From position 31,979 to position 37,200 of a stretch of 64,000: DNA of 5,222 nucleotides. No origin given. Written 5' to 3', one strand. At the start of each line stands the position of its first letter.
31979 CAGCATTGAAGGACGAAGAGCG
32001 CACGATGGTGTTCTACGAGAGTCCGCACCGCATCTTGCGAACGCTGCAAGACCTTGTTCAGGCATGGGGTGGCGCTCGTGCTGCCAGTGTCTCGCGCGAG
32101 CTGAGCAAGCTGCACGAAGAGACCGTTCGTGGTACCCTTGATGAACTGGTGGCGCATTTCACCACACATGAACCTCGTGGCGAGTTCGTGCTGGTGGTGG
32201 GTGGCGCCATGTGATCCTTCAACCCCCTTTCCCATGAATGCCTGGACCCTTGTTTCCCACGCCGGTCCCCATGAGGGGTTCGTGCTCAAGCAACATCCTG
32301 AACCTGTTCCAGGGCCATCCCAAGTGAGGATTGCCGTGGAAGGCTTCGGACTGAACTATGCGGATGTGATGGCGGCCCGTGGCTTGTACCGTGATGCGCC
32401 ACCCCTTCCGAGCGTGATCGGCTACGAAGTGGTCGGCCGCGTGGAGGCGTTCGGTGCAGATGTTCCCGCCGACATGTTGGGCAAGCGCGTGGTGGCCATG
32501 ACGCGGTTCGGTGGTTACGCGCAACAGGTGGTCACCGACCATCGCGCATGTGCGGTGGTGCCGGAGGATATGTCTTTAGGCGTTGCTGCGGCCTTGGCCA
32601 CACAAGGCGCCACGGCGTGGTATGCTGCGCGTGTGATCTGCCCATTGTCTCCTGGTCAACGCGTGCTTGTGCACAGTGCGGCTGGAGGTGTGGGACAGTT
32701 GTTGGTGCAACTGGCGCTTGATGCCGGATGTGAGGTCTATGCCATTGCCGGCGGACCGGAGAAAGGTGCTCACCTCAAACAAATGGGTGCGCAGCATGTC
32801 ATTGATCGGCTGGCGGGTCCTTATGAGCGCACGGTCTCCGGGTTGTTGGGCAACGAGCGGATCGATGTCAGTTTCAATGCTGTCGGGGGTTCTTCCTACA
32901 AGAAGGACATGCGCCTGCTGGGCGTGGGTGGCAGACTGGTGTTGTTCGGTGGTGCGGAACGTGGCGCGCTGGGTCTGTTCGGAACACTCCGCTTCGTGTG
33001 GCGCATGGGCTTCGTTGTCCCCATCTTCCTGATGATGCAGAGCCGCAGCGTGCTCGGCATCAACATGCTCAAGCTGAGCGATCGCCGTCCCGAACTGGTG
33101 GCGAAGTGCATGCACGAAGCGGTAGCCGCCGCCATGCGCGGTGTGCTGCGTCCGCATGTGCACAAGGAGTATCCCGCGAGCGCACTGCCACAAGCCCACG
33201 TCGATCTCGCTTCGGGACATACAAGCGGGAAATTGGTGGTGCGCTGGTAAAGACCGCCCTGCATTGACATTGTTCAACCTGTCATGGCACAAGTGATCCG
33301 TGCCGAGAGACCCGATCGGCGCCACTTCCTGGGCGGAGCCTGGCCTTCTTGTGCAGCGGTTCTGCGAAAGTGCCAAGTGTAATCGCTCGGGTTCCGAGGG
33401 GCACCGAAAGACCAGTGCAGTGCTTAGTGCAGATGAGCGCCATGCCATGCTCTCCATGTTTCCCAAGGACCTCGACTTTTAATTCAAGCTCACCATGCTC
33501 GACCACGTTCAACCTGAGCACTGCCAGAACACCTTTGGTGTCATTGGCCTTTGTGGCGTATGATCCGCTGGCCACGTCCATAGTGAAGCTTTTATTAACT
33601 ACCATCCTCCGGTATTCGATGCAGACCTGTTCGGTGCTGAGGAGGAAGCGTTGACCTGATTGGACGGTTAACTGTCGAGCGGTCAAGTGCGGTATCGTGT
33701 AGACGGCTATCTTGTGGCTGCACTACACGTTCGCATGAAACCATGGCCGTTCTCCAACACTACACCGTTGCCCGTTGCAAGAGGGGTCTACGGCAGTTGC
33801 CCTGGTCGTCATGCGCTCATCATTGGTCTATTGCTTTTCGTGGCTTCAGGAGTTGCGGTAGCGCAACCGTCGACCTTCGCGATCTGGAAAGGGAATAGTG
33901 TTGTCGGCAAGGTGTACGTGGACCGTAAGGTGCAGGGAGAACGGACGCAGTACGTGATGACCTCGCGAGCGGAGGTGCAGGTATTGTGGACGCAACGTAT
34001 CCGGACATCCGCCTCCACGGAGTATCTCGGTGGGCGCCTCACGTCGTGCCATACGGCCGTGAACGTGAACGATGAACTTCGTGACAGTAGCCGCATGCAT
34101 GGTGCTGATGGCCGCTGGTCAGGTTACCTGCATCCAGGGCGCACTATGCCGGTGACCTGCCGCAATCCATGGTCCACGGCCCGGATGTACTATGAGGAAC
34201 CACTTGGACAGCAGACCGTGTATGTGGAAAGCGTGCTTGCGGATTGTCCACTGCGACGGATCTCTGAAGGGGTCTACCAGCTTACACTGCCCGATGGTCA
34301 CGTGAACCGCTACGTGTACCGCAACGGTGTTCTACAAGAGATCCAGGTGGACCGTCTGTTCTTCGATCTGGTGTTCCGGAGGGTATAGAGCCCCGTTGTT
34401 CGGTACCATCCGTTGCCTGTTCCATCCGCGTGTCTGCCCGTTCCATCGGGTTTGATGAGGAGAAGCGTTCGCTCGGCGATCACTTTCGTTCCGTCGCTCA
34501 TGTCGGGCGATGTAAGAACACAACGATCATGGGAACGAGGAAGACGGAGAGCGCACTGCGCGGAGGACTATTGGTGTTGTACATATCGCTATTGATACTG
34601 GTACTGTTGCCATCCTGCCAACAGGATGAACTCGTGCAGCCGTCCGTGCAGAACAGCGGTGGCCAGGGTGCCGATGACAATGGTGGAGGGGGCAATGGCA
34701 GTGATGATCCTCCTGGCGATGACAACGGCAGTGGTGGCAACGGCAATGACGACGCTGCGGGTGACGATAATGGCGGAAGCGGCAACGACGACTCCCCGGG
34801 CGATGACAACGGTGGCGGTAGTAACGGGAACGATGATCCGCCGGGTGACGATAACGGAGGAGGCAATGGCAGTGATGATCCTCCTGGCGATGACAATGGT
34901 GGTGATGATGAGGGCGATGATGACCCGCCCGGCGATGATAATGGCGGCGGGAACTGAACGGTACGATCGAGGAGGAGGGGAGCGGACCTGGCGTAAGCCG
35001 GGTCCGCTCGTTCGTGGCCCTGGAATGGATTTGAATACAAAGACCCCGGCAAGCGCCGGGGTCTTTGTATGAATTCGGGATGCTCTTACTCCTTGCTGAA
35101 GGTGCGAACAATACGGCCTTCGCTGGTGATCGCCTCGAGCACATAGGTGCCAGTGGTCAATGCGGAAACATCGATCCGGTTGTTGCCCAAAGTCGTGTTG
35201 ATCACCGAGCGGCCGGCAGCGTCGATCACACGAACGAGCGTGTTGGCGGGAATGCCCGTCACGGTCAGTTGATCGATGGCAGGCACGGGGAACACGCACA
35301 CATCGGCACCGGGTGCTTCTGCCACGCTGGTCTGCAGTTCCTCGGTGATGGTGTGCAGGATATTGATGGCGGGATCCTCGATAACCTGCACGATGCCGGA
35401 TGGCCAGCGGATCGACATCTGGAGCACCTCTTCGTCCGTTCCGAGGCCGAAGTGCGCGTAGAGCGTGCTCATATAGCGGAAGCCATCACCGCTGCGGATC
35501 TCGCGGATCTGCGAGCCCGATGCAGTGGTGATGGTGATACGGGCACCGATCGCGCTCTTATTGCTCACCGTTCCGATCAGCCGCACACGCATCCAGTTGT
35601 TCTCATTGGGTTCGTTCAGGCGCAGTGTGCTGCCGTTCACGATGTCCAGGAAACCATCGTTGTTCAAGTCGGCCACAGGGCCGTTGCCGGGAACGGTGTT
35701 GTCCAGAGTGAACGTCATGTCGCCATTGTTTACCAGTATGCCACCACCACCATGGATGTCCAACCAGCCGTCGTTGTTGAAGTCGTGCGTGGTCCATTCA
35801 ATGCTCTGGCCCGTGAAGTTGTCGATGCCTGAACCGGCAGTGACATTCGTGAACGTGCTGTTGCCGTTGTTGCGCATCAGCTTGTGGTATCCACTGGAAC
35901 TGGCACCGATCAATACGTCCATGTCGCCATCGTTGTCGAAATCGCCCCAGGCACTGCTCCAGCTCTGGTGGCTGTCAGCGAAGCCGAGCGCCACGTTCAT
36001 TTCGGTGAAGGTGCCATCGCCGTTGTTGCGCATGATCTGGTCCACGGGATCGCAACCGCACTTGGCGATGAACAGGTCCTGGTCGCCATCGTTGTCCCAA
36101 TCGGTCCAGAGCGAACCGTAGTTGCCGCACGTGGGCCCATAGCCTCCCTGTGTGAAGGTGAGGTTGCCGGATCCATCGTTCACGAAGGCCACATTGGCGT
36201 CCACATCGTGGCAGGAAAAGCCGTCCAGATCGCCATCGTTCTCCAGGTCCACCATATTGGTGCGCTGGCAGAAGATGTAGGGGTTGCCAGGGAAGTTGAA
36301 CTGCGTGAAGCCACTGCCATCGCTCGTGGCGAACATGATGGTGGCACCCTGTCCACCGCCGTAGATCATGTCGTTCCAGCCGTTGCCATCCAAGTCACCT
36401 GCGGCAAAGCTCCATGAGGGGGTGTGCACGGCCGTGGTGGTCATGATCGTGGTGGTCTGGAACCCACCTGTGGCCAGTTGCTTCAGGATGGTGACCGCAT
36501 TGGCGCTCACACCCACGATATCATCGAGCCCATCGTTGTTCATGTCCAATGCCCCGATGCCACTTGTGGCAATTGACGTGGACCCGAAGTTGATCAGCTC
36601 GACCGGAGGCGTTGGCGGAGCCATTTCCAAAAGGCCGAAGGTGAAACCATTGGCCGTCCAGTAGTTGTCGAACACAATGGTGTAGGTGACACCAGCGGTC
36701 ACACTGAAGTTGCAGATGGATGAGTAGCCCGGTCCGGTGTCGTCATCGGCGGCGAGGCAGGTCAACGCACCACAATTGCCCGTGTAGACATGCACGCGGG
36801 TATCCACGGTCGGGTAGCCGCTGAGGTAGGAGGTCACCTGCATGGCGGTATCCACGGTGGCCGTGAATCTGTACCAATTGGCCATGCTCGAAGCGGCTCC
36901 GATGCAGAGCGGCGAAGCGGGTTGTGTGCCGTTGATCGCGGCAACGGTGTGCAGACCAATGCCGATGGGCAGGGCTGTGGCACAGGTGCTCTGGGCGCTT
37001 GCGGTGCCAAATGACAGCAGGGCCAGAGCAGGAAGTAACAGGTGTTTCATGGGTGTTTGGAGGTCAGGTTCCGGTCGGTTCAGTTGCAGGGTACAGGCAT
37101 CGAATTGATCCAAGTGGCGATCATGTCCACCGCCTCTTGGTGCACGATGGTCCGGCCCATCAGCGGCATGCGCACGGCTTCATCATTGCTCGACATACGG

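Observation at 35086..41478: Tandemly duplicated two-gene module: diheme c-type cytochrome lipoprotein + T9SS-secreted FG-GAP/ASPIC-UnbV beta-propeller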

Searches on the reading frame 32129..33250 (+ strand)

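Call 12: search_protein_families(library=pfam, proteins=[window:32129-33250:+], max_evalue=0.001)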
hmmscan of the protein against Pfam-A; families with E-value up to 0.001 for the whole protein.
window:32129-33250:+ (373 aa): 3 families
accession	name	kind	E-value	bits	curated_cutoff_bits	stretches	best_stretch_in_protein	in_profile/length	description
PF00107.32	ADH_zinc_N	-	4.7e-19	69.1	31.8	1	187-323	1-123/129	Zinc-binding dehydrogenase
PF13602.12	ADH_zinc_N_2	-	1.5e-15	58.7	27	1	219-371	1-134/134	Zinc-binding dehydrogenase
PF08240.17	ADH_N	-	5.9e-12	46.2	23.5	1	62-145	1-103/104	Alcohol dehydrogenase GroES-like domain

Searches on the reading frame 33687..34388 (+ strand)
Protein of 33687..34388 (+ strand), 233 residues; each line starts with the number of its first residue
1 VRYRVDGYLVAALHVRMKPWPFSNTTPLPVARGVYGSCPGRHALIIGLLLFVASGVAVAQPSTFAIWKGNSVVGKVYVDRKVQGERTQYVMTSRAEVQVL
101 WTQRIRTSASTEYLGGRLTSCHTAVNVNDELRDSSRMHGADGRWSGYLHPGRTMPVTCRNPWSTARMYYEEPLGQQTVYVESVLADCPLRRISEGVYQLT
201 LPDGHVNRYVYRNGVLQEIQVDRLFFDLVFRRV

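Call 12: search_protein_families(library=pfam, proteins=[window:33687-34388:+], max_evalue=0.001)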
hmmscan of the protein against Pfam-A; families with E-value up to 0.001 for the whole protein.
window:33687-34388:+ (233 aa): 1 family
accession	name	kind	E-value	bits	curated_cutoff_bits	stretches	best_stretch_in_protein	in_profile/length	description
PF19630.5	DUF6134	-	1.1e-12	48.8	27.9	1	64-232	1-183/184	Domain of unknown function (DUF6134)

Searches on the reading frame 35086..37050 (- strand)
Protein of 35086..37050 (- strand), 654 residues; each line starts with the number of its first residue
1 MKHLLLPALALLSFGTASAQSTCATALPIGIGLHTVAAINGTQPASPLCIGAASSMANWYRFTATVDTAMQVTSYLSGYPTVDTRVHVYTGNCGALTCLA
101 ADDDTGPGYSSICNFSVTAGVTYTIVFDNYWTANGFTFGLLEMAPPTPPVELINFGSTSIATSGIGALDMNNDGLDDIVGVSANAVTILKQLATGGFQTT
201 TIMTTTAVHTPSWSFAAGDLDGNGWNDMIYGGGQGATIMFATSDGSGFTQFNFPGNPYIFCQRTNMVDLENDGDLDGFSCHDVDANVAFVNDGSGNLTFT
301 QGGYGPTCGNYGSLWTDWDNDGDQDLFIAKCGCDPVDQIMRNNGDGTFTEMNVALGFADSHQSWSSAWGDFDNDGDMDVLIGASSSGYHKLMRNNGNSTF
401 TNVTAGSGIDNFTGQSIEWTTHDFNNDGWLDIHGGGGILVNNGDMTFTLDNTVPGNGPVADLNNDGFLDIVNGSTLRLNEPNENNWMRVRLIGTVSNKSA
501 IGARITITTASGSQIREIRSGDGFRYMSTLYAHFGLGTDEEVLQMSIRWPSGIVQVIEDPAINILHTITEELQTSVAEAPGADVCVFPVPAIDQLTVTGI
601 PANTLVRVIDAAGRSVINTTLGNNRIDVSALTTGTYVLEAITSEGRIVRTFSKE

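Call 3: search_protein_families(library=pfam, proteins=[window:35086-37050:-], max_evalue=0.01)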
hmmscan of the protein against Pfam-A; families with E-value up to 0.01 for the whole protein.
window:35086-37050:- (654 aa): 4 families
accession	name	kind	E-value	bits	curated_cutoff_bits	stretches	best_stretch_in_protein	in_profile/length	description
PF13517.12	FG-GAP_3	-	8.8e-33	113.2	26.9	5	317-381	1-61/61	FG-GAP-like repeat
PF07593.17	UnbV_ASPIC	-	1.4e-17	63.8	23.4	1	500-563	1-64/68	ASPIC and UnbV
PF01839.29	FG-GAP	-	7.2e-13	48.6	22.1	1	364-387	3-26/37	FG-GAP repeat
PF18962.6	Por_Secre_tail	-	3.8e-07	30.7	27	1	586-648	1-70/75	Secretion system C-terminal sorting domain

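Call 4: search_protein_families(library=ncbifam, proteins=[window:35086-37050:-], max_evalue=0.01)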
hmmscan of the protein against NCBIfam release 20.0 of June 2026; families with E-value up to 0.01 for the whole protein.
window:35086-37050:- (654 aa): 1 family
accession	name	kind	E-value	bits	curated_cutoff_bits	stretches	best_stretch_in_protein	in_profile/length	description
TIGR04183.1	Por_Secre_tail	domain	8.4e-08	32.1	23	1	586-653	1-71/72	T9SS type A sorting domain-containing protein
